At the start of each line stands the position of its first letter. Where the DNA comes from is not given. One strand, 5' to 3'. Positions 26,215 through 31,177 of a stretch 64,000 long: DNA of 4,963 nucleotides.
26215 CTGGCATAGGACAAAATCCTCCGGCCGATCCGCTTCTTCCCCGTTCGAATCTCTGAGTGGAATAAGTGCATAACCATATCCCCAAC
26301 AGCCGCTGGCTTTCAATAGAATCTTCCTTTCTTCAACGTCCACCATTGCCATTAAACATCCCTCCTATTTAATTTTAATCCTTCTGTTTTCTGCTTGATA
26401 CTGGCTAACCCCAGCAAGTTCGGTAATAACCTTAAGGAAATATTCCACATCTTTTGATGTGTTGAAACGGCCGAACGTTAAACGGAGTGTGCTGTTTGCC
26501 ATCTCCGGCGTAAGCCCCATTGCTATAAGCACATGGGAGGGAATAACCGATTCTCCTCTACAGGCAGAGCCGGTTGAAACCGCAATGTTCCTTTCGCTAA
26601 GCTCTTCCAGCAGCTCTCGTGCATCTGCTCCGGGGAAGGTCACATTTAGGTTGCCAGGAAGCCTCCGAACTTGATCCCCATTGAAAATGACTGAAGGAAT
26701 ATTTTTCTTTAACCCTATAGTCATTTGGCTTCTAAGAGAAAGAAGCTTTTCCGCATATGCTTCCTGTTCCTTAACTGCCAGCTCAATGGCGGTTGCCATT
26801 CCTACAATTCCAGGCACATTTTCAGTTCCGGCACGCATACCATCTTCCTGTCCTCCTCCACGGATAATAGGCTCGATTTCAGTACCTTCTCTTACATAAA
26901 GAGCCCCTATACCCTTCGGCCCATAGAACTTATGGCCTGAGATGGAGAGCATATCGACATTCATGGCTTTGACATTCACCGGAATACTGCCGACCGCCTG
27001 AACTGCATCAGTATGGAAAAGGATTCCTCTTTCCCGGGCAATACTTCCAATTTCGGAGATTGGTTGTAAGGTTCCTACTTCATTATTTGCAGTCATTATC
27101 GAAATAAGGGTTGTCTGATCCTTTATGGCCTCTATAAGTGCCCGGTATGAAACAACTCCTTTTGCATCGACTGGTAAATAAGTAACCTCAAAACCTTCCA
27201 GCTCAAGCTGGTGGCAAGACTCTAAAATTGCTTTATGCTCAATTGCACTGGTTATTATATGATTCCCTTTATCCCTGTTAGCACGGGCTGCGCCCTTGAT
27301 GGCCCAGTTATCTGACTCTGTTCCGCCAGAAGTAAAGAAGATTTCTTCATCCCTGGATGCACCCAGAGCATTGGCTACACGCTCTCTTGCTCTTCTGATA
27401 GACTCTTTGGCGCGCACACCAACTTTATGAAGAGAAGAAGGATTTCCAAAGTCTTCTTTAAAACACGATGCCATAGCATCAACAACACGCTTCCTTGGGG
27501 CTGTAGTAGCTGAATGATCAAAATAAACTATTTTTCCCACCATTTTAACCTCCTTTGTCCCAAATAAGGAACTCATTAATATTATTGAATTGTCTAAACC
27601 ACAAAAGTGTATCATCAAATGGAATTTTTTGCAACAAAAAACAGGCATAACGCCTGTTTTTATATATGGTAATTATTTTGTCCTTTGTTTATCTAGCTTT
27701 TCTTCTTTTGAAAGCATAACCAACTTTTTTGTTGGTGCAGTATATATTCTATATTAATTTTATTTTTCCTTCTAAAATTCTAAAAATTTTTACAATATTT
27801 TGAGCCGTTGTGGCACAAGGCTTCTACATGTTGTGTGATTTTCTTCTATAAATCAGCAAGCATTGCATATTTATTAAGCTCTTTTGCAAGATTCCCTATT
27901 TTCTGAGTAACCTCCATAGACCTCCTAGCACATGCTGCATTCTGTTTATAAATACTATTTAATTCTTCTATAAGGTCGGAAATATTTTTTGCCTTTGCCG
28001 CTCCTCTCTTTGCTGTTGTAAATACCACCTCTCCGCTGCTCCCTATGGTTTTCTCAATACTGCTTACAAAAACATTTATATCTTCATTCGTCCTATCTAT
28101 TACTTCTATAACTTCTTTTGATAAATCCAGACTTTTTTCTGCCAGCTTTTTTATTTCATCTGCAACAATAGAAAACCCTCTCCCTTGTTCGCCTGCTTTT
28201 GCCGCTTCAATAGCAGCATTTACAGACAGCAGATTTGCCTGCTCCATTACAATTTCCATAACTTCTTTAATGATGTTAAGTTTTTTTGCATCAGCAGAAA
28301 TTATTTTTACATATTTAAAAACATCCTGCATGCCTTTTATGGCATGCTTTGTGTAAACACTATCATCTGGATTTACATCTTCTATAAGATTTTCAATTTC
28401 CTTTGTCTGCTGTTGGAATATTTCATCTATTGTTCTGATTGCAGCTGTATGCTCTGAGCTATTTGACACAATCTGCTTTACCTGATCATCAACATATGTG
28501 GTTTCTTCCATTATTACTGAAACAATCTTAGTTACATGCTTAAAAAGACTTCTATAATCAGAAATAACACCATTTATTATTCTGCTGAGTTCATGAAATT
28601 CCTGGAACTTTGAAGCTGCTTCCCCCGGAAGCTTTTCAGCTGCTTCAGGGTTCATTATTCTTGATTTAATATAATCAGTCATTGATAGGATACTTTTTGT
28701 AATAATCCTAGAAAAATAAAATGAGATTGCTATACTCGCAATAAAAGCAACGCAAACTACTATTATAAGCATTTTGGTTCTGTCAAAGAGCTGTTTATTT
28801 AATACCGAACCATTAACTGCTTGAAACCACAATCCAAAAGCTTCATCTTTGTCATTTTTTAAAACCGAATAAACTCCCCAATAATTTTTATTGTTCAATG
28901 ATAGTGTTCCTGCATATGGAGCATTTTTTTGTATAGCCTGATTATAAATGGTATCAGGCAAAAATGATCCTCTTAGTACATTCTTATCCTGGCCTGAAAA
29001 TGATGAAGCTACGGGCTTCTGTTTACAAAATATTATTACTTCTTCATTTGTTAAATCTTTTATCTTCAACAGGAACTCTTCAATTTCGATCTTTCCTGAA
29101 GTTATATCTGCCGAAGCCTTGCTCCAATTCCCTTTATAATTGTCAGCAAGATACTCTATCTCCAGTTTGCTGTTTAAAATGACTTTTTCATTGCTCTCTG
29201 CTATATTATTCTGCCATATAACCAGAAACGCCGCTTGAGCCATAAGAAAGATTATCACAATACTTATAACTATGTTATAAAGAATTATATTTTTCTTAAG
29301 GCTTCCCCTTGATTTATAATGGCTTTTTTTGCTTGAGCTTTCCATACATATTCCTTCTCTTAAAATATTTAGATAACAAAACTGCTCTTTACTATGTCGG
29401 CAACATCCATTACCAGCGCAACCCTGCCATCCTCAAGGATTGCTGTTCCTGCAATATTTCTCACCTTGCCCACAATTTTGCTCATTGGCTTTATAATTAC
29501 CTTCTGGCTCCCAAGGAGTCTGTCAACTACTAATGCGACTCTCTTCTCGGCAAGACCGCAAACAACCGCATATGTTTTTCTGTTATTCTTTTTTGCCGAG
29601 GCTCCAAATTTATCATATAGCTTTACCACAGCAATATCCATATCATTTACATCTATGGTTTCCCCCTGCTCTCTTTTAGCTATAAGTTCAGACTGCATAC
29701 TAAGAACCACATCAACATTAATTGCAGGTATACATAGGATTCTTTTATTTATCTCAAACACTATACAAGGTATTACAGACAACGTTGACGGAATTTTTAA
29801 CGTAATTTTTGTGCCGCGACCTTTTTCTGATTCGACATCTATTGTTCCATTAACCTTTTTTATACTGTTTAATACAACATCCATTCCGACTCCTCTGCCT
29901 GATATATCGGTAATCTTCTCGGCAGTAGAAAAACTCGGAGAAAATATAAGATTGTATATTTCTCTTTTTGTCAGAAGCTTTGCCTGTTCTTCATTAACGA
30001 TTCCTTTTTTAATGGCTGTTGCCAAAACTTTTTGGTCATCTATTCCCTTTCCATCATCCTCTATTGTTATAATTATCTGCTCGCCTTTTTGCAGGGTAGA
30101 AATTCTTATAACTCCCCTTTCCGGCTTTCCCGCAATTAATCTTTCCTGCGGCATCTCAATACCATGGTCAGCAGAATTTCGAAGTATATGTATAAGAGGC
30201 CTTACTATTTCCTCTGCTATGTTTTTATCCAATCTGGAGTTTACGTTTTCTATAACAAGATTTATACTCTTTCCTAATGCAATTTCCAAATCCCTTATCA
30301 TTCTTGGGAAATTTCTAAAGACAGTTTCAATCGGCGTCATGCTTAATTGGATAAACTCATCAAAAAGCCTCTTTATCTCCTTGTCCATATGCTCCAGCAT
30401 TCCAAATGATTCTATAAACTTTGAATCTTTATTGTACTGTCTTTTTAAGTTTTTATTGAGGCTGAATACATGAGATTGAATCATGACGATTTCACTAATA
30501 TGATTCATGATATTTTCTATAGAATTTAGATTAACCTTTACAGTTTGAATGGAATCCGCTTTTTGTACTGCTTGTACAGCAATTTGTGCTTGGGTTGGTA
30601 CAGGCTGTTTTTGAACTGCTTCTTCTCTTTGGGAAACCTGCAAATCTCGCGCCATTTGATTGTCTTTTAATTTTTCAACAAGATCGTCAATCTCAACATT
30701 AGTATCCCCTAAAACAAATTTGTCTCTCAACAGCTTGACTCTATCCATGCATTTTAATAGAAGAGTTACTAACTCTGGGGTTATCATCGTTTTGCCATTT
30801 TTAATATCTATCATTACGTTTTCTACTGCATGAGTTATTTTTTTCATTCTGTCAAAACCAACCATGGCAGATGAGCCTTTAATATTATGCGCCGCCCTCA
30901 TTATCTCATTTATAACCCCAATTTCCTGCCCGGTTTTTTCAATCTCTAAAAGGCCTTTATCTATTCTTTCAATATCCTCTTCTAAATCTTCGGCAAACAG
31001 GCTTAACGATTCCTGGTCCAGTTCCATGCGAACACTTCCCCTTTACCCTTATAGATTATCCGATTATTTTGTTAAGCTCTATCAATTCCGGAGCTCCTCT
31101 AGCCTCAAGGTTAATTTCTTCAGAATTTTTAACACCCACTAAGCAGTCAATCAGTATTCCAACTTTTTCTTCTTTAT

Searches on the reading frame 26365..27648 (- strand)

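Call 36: search_protein_families(library=pfam, proteins=[window:26365-27648:-], max_evalue=0.00001)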
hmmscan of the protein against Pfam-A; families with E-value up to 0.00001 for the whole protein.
window:26365-27648:- (427 aa): 2 families
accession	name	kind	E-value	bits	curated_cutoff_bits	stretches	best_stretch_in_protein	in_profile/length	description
PF00266.25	Aminotran_5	-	2.1e-87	294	21.5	1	41-404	1-371/371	Aminotransferase class-V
PF01212.27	Beta_elim_lyase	-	2.8e-08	33.9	27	1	82-251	32-209/288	Beta-eliminating lyase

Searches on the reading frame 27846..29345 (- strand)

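Call 36: search_protein_families(library=pfam, proteins=[window:27846-29345:-], max_evalue=0.00001)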
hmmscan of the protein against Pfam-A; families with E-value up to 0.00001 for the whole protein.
window:27846-29345:- (499 aa): 2 families
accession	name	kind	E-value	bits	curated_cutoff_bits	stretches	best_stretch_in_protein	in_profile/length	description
PF00015.26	MCPsignal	-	3.9e-26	92.4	34.6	1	336-485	15-163/172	Methyl-accepting chemotaxis protein (MCP) signalling domain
PF17202.10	sCache_3_3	-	1.7e-12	48.1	28.8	1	93-185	11-103/107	Single cache domain 3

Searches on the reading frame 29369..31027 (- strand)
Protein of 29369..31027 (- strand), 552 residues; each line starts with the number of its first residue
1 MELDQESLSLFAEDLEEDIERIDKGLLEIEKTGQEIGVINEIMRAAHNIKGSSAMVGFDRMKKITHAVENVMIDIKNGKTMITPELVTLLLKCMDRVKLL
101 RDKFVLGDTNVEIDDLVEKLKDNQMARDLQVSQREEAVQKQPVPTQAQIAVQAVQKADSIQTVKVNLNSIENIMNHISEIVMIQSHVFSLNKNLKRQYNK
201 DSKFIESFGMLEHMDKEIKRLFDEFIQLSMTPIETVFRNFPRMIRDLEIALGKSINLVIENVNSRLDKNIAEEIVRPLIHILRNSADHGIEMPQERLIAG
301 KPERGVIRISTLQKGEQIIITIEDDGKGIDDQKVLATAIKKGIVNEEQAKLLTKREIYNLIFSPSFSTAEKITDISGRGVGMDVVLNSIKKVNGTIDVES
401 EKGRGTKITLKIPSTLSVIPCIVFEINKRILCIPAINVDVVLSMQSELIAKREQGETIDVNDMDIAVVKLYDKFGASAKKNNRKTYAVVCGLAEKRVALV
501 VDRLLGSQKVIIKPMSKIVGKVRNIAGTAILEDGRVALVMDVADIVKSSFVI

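Call 36: search_protein_families(library=pfam, proteins=[window:29369-31027:-], max_evalue=0.00001)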
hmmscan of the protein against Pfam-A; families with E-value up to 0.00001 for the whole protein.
window:29369-31027:- (552 aa): 3 families
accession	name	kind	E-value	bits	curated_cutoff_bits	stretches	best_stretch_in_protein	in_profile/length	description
PF01584.24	CheW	-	1.7e-19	70.3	23.5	1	421-548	2-136/138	CheW-like domain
PF02518.31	HATPase_c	-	6.5e-18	65.6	26.4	1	276-414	4-109/111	Histidine kinase-, DNA gyrase B-, and HSP90-like ATPase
PF01627.28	Hpt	-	2.6e-17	63.3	24.6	1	7-97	2-81/84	Hpt domain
